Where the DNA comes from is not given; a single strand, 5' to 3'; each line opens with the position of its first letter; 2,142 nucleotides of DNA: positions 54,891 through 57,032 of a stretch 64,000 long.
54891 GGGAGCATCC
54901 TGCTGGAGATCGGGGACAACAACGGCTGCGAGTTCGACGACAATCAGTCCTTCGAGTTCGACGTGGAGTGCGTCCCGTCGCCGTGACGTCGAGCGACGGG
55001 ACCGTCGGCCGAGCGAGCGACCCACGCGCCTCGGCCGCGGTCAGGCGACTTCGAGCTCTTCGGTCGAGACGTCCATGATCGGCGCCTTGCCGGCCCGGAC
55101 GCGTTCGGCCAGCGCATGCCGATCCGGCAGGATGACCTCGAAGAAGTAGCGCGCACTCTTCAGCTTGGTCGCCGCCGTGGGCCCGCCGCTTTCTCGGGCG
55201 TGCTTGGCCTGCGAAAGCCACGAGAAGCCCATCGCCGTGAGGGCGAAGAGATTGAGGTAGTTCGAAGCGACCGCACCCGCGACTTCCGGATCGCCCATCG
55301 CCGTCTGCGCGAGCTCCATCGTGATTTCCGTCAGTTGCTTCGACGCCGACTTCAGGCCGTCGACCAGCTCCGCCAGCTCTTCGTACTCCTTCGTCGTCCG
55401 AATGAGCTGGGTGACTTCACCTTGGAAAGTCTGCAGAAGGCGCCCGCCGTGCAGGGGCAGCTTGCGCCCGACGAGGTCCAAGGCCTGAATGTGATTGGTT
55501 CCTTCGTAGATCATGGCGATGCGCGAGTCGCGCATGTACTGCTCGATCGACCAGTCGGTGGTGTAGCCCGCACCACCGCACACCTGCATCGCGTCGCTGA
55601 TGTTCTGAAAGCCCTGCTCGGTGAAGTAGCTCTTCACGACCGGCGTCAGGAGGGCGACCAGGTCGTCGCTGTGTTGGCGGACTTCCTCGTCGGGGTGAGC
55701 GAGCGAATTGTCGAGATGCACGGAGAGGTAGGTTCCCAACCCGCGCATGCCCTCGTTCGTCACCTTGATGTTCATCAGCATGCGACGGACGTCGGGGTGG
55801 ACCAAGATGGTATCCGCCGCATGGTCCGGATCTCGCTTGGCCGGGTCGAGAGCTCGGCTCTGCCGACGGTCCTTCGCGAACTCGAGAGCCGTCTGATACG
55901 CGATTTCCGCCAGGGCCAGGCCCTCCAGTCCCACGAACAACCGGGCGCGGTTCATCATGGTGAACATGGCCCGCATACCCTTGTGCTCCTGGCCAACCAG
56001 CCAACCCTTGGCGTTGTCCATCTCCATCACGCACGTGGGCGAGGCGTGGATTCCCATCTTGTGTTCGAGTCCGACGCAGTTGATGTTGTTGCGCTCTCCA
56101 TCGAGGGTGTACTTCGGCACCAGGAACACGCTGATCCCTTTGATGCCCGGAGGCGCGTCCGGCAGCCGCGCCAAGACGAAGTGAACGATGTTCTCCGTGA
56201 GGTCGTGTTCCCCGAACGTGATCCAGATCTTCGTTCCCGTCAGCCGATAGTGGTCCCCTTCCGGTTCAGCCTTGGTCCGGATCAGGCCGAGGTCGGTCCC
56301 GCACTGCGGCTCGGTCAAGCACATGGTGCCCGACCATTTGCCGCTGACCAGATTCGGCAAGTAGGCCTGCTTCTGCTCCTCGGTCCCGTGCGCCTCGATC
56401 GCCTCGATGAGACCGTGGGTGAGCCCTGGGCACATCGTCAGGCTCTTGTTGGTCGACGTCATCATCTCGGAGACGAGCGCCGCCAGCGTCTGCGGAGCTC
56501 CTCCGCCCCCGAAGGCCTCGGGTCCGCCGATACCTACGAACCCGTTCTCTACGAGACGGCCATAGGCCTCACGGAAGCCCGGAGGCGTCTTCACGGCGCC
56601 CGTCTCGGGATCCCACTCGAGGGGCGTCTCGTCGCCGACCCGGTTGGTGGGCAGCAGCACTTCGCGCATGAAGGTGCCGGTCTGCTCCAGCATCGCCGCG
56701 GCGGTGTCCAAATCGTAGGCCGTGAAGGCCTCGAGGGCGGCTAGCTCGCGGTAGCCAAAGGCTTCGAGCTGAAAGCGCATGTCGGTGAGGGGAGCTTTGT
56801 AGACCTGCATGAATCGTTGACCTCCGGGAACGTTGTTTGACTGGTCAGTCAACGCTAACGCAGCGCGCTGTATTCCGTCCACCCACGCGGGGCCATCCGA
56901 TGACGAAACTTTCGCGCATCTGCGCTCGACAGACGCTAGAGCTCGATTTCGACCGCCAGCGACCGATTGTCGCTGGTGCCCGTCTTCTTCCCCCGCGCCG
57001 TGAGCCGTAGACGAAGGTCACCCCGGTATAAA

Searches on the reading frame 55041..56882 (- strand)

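Call 15: search_protein_families(library=pfam, proteins=[window:55041-56882:-])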
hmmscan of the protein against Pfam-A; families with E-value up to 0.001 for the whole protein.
window:55041-56882:- (613 aa): 5 families
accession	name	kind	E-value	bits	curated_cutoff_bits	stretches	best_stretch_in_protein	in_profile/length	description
PF12806.12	Acyl-CoA_dh_C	-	1.1e-24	87.4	30.3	1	490-605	5-123/124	Acetyl-CoA dehydrogenase C-terminal like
PF00441.29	Acyl-CoA_dh_1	-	7.7e-21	75.2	22.4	1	301-470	2-145/150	Acyl-CoA dehydrogenase, C-terminal domain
PF02771.21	Acyl-CoA_dh_N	-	1.8e-14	54.5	22.9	1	88-182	24-113/113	Acyl-CoA dehydrogenase, N-terminal domain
PF02770.24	Acyl-CoA_dh_M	-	4.7e-13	49.6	33.3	1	187-290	2-96/97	Acyl-CoA dehydrogenase, middle domain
PF22924.1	ACOX_C_alpha1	-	5.7e-09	36.4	27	1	312-466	6-160/169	Acyl-CoA oxidase, C-alpha1 domain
